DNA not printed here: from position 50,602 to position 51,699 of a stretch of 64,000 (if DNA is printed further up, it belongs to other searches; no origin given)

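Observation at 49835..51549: Tandem paralog pair (family B) with conserved Cys/His-containing core, behind promoter copy D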

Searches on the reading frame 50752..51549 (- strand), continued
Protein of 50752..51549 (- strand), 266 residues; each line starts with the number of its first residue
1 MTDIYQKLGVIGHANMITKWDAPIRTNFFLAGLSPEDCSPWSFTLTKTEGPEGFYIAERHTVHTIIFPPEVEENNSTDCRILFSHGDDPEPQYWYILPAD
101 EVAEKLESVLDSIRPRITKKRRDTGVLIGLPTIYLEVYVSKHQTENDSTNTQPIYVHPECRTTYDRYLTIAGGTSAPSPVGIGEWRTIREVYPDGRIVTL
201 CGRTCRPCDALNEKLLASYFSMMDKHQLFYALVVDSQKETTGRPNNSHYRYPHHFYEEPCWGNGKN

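Call 86: search_protein_families(library=phrogs, alignment_id=A4, max_evalue=1)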
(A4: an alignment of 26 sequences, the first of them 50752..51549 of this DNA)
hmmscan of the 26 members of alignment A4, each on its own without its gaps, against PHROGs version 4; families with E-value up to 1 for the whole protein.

A. member 1, window:50752-51549:- (266 aa): 0 families

B. families by the number of members that match (of 26 scanned): 9 families
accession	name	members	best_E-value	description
phrog_26610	-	4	0.0059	-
phrog_7756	-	4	0.029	-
phrog_21270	-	3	0.058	-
phrog_37285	-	3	0.15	-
phrog_30821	-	2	0.058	-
phrog_35472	-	2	0.2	-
phrog_8151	-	2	0.33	-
phrog_24962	-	1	0.17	-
phrog_32400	-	1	0.32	-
